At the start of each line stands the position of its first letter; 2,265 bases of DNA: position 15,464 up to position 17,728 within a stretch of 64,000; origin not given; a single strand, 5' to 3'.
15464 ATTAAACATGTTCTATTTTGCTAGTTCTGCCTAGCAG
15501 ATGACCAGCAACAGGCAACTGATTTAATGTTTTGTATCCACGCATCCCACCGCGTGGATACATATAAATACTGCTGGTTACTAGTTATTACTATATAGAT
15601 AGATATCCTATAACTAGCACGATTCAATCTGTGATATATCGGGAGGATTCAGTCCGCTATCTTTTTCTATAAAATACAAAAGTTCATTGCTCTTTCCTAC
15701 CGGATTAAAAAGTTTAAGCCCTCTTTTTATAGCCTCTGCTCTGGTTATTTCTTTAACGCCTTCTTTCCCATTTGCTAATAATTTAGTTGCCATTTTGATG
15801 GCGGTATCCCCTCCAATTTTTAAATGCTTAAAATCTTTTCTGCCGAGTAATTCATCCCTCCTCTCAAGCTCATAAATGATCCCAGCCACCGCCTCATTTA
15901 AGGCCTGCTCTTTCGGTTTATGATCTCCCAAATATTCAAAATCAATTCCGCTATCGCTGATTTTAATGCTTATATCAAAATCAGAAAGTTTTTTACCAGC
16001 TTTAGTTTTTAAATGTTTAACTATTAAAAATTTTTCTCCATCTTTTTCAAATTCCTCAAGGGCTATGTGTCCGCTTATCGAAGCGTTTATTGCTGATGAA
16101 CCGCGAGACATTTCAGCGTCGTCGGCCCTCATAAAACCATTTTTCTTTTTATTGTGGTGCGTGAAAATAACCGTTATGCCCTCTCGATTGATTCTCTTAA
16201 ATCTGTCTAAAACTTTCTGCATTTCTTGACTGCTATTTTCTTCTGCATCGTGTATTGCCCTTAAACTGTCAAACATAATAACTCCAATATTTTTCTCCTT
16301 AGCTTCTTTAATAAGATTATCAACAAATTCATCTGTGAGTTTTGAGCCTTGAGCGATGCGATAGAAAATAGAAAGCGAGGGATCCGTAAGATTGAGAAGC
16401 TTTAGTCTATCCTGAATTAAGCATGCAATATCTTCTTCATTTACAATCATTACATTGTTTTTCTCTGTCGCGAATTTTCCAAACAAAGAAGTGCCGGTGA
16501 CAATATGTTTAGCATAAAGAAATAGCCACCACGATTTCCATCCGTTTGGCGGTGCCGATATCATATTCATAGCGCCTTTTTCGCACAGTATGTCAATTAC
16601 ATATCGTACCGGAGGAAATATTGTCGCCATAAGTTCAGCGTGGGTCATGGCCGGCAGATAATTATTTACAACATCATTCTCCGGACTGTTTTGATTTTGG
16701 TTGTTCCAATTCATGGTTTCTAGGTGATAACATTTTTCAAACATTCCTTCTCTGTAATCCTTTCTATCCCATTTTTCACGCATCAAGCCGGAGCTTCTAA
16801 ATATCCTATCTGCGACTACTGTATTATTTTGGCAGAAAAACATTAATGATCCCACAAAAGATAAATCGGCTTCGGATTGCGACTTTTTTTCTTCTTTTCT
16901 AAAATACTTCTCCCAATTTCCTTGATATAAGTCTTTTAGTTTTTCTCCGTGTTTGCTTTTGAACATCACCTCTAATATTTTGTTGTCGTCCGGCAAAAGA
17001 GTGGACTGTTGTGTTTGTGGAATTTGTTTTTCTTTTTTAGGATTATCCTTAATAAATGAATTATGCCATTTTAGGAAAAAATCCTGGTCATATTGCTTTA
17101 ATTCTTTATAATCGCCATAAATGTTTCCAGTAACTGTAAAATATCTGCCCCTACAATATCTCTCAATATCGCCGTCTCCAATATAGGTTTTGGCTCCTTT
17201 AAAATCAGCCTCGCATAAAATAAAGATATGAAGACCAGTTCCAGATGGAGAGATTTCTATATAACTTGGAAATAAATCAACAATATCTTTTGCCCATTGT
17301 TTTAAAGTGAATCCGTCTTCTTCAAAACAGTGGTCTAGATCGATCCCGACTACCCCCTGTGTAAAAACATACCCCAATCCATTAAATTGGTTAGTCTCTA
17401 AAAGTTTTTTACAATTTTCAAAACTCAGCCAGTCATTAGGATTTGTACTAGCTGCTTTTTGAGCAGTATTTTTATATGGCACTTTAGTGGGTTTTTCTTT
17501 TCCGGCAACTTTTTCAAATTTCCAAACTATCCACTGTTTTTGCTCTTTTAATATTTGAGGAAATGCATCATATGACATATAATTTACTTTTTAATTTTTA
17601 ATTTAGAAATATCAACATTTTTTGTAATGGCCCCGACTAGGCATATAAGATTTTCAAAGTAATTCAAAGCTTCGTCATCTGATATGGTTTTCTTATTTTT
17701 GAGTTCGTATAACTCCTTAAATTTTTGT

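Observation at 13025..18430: Integrated element with a large serine recombinase and a PrimPol/helicase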

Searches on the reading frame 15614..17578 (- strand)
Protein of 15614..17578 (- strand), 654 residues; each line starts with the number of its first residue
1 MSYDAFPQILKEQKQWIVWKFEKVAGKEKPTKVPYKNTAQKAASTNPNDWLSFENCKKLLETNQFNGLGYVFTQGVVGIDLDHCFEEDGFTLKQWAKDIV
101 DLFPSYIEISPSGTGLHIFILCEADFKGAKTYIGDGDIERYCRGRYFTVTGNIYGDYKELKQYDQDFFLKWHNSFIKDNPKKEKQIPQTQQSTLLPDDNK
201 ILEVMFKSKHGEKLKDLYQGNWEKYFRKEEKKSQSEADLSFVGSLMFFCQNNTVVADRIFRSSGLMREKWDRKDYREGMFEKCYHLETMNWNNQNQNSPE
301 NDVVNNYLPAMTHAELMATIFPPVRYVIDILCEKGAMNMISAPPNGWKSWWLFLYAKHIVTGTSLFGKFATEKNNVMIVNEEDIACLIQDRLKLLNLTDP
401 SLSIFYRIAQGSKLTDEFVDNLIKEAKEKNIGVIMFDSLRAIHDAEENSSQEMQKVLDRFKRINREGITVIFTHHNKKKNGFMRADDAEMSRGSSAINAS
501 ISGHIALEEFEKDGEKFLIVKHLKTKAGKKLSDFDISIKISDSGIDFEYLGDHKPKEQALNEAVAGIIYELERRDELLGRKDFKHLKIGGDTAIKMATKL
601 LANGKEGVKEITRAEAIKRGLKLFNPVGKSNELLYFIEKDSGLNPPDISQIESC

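Call 6: search_protein_families(library=pfam, proteins=[window:15614-17578:-], max_evalue=0.01)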
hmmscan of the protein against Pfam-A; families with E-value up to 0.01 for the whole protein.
window:15614-17578:- (654 aa): 2 families
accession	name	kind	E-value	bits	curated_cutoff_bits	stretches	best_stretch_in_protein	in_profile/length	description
PF13481.12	AAA_25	-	2.9e-22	79.7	27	1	316-480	14-194/195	AAA domain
PF22763.1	NrS1-1_pol-like_HBD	-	1.1e-14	54.4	27.9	1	234-275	1-46/64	NrS-1 polymerase HBD domain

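Call 13: find_homologous_proteins(query=window:15614-17578:-, max_evalue=0.00001)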
Query window:15614-17578:- (654 aa): 2222 proteins with E <= 0.00001 among 7171 candidates; the best 120 are listed.
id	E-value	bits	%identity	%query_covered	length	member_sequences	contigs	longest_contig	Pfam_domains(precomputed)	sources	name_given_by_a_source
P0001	0.0e+0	1512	100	100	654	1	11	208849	PF22763.2,PF13481.13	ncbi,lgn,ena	-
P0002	4.0e-173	596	49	96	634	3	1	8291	PF22763.2,PF13481.13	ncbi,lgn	-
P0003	7.7e-169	581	47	98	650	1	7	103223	PF22763.2,PF13481.13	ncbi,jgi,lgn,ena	jgi:hypothetical protein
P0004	5.4e-163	562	45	98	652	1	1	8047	PF22763.2,PF13481.13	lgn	-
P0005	2.1e-155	537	46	94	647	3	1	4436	PF22763.2,PF13481.13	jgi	jgi:primase-polymerase (primpol)-like protein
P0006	9.3e-147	508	45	88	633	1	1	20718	PF22763.2,PF13481.13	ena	-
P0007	2.8e-140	487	44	96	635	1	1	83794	PF22763.2,PF13481.13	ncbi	-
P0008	1.4e-136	475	40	97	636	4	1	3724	PF22763.2,PF13481.13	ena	-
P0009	1.4e-135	472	40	97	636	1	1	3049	PF22763.2,PF13481.13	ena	-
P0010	2.4e-134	467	64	52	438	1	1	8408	PF13481.13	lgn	-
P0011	1.6e-133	465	42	89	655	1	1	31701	PF22763.2,PF13481.13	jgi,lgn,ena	-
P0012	1.8e-133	465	42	88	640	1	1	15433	PF22763.2,PF13481.13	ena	-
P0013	3.1e-132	460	45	78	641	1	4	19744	PF22763.2,PF13481.13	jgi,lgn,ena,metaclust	metaclust:\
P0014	3.4e-132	460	47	73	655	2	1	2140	PF22763.2,PF13481.13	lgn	-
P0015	3.9e-132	460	40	95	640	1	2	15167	PF22763.2,PF13481.13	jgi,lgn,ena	-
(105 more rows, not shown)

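Call 14: find_encoding_contigs(protein=P0002, flank=10000, max_places=4)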
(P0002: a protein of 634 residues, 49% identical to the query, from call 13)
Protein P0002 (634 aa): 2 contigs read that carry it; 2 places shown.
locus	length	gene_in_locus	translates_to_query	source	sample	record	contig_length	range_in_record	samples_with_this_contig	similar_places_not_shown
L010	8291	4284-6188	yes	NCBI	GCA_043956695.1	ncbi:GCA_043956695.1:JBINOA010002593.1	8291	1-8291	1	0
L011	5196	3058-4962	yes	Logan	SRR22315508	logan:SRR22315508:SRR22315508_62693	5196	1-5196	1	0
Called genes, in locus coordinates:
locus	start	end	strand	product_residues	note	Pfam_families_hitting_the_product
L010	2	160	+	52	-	?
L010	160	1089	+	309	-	PF02810:SEC-C (weak)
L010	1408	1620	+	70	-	-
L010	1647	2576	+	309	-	-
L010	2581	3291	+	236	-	-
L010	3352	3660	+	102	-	-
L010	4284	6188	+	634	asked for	PF22763:NrS1-1_pol-like_HBD, PF13481:AAA_25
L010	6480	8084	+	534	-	PF00239:Resolvase, PF07508:Recombinase, PF13408:Zn_ribbon_recom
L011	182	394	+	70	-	-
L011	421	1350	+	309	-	-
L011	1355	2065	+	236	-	-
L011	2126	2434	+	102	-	-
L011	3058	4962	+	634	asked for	PF22763:NrS1-1_pol-like_HBD, PF13481:AAA_25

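Call 15: find_encoding_contigs(protein=P0003, flank=10000, max_places=4)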
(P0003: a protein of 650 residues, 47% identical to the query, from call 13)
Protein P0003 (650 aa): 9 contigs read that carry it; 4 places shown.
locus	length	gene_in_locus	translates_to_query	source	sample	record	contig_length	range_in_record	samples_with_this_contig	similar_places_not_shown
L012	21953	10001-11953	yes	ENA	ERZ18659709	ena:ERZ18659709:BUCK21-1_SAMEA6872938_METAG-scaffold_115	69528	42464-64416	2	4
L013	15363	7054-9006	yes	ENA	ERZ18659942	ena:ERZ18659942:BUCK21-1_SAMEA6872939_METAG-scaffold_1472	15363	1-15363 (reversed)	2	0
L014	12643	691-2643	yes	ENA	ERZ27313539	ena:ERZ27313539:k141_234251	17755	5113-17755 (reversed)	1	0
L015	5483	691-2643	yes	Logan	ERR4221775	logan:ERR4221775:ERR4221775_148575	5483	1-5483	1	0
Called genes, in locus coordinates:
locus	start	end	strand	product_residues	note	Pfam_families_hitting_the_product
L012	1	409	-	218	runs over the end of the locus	PF00300:His_Phos_1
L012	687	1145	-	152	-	-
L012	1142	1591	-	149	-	PF05168:HEPN (faint)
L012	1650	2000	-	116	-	PF18932:DUF5681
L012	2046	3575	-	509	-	PF03118:RNA_pol_A_CTD, PF08299:Bac_DnaA_C, PF04545:Sigma70_r4 (weak)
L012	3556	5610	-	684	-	-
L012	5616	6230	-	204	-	-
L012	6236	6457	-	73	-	-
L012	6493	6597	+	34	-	-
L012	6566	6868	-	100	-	-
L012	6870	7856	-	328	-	PF03796:DnaB_C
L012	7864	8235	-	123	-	-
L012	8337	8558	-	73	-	-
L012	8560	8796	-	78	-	-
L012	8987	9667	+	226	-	-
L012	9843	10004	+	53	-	-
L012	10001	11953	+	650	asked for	PF22763:NrS1-1_pol-like_HBD, PF13481:AAA_25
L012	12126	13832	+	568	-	PF00239:Resolvase, PF07508:Recombinase, PF13408:Zn_ribbon_recom (weak)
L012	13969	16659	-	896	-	PF02861:Clp_N, PF23569:NBD_SMAX1, PF00004:AAA, PF17871:AAA_lid_9, PF00004:AAA, PF07724:AAA_2, PF07728:AAA_5, PF10431:ClpB_D2-small, +5 more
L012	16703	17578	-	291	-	PF13365:Trypsin_2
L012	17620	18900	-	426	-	PF00266:Aminotran_5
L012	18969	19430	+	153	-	PF14584:DUF4446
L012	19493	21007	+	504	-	PF00009:GTP_EFTU, PF00071:Ras (weak), PF01926:MMR_HSR1, PF02421:FeoB_N (faint), PF08477:Roc (faint), PF22042:EF-G_D2, PF11987:IF-2, PF03144:GTP_EFTU_D2 (weak)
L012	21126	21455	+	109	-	PF02033:RBFA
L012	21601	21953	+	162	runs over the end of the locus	PF01844:HNH (weak), PF13392:HNH_3 (weak)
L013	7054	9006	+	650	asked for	PF22763:NrS1-1_pol-like_HBD, PF13481:AAA_25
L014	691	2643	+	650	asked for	PF22763:NrS1-1_pol-like_HBD, PF13481:AAA_25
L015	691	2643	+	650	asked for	PF22763:NrS1-1_pol-like_HBD, PF13481:AAA_25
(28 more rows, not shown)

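Call 16: find_encoding_contigs(protein=P0004, flank=10000, max_places=4)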
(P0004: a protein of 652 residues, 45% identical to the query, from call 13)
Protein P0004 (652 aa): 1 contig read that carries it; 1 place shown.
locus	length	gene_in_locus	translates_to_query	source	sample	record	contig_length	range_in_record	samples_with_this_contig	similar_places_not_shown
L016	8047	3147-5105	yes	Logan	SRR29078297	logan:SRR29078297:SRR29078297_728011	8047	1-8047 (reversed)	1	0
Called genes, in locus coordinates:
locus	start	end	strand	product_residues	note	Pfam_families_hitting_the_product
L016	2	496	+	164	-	?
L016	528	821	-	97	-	PF09397:FtsK_gamma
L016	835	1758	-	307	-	-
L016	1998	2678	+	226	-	-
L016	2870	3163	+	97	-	-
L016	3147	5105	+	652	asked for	PF22763:NrS1-1_pol-like_HBD, PF13481:AAA_25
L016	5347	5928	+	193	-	-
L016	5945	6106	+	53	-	-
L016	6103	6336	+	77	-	-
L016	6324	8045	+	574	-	?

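Call 23: find_related_loci(query=window:15614-17578:-, collection=viral_contigs, flank=10000)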
Query window:15614-17578:- (654 aa) in viral_contigs; peptide patterns used: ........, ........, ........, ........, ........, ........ (x = any residue, [..] = any of these).
No stretch of DNA in the collection matches any of the patterns.

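Call 24: search_solved_structures(query=window:15614-17578:-, max_evalue=0.01, show_alignments=1)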
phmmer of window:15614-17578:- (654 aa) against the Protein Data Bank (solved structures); distinct sequences matched with E-value up to 0.01: 6.
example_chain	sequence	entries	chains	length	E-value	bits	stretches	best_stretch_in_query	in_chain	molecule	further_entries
6k9a_A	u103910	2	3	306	5.8e-34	120.8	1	10-273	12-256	Primase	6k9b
6a9w_A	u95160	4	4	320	6.8e-34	120.6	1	10-273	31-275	Primase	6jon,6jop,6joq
7rr3_A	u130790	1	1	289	1.4e-33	119.6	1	10-273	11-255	Primase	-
7rr4_A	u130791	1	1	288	1.2e-32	116.5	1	10-273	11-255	Primase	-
7ola_A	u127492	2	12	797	5.2e-29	104.5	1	6-273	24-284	DNA primase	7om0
1g8y_A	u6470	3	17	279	1.2e-07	33.9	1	315-501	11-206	REGULATORY PROTEIN REPA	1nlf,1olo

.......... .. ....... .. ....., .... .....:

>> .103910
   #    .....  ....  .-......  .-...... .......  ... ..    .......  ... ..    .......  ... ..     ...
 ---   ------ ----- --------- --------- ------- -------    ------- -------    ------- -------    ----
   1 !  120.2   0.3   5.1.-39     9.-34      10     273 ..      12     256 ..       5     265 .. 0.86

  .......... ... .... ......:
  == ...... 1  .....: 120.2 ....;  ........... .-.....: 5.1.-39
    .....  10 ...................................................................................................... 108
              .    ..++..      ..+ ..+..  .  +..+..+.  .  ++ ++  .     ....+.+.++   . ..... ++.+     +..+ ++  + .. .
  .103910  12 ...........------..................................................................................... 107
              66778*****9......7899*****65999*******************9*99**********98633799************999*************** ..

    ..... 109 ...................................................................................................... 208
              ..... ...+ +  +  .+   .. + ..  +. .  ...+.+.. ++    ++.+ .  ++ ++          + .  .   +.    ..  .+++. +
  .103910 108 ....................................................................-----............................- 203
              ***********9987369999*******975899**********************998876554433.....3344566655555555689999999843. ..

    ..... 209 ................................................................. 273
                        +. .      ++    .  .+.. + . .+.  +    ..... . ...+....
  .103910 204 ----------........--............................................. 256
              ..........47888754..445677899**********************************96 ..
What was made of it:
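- On Archaeo-eukaryotic primase superfamily, NrS-1-type PrimPol: The DLDH and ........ segments are matched (call 24).
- On RepA/DnaB-like (AAA_25) hexameric helicase: RSF1010 RepA (1g8y) at 1.2e-7 (call 24).
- Closest known: NrS-1 phage primase-polymerase and RSF1010 RepA. Same: The C-terminal ATPase aligns with RepA (E about 1e-7) (call 24).
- Checked: Residues 315-500 match AAA_25 and RSF1010 RepA (1g8y, 1e-7) (calls 6, 24).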

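Call 25: search_protein_families(library=ncbifam, proteins=[window:15614-17578:-], max_evalue=0.01)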
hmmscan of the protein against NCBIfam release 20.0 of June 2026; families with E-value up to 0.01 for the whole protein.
window:15614-17578:- (654 aa): 3 families
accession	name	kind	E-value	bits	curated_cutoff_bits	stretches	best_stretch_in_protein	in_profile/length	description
NF052589.1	ArlH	equivalog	5.6e-08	32.8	215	1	387-477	78-162/229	archaellum protein ArlH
NF004723.0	PRK06067.1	subfamily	0.0022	17.6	194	1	409-540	108-227/243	flagellar accessory protein FlaH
NF006320.0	PRK08533.1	equivalog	0.0029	17.3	215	1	406-477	93-163/230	flagellar accessory protein FlaH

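Call 26: search_protein_families(library=phrogs, proteins=[window:15614-17578:-], max_evalue=0.01)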
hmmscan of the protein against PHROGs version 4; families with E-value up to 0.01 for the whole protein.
window:15614-17578:- (654 aa): 17 families
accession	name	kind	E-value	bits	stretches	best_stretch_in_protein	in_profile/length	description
phrog_1829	-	DNA, RNA and nucleotide metabolism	5.5e-75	254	1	2-299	2-305/772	DNA primase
phrog_13901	-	DNA, RNA and nucleotide metabolism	9.7e-66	223.3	1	3-276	8-284/341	DNA primase/helicase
phrog_3022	-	DNA, RNA and nucleotide metabolism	6.2e-38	131.7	1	2-287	5-295/788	DNA primase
phrog_8643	-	DNA, RNA and nucleotide metabolism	6.6e-26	92.2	1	5-158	36-175/179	DNA polymerase/primase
phrog_15962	-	DNA, RNA and nucleotide metabolism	2.3e-21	76.8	1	4-195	29-232/835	DNA primase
phrog_3123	-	unknown function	8.6e-21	75.1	1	271-530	273-558/583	-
phrog_906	-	DNA, RNA and nucleotide metabolism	8.8e-20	72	1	305-518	498-707/872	DNA polymerase/primase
phrog_2597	-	DNA, RNA and nucleotide metabolism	3.3e-11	43.5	1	326-480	358-518/747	DNA primase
phrog_1284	-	unknown function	4.2e-10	40.5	1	326-481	26-189/306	-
phrog_25693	-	unknown function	4.9e-10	39.6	1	420-499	152-230/405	-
phrog_3228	-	DNA, RNA and nucleotide metabolism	1.2e-08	34.7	1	417-530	463-577/766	replicative helicase-primase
phrog_6357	-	unknown function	1.5e-07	32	1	327-530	23-211/321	-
phrog_35045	-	DNA, RNA and nucleotide metabolism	1.1e-05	24.9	1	36-147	42-153/826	DNA primase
phrog_1156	-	DNA, RNA and nucleotide metabolism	1.5e-05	24.8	1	36-152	39-154/855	DNA primase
phrog_695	-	DNA, RNA and nucleotide metabolism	0.00012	22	1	51-249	44-230/704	DNA polymerase/primase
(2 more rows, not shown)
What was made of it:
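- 15614..17578 (-): NrS-1-type primase-polymerase fused to a RepA/AAA_25 helicase; the replication protein. Calls 6, 24 and 26.
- Domain identities of the LSR and the PrimPol-helicase (calls 6, 24, 26).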

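Call 91: search_dna_similar(query=window:15614-17578:-, collection=plasmids, mode=protein, max_rows=8)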
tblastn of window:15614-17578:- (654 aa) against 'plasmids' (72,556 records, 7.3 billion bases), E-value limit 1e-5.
Records with a match: 145; places in all: 165; records where one place covers at least 80% of the query: 0.
Best place of each record, by identity: <60% 145.
By first word of the organism name: Bacillus 17; Natrinema 15; Haloplanus 8; Halorussus 7; Halomontanus 6; Aeromonas 6; Natribaculum 4; Salinigranum 4; Haloprofundus 4; Halorarius 3; and 45 more.
By predicted mobility (MOB-suite, as given by PLSDB): non-mobilizable 133; mobilizable 11; conjugative 1.
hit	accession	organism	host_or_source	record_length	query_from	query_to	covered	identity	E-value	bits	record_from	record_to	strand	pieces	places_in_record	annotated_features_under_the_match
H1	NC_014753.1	Oceanithermus profundus DSM 14977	deep sea hot vent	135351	7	273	41%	38.0%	8e-48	189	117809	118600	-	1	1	hypothetical protein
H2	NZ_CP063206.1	Haloferax gibbonsii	cultured ...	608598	6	325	49%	31.3%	5e-33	144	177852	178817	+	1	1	hypothetical protein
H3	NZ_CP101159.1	Natronosalvus amylolyticus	cell culture,sediment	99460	6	322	48%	31.0%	1e-29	133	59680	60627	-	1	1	hypothetical protein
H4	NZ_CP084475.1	Natrinema sp. DC36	cell culture,sediment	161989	5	278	42%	35.4%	5e-39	162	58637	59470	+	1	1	hypothetical protein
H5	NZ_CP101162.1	Halorarius halobius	cell culture,salt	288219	6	278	40%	37.0%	1e-22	171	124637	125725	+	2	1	hypothetical protein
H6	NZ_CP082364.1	Bacillus badius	bacterial cell,soil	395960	3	272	41%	35.6%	9e-34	146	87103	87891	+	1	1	phage/plasmid primase, P4 family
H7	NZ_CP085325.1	Salarchaeum japonicum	cell culture,commercial salt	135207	4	318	48%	30.4%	2e-34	148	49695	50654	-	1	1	hypothetical protein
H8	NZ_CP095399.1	Natribaculum luteum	cell culture,brine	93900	6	278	42%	34.8%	2e-38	160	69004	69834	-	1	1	hypothetical protein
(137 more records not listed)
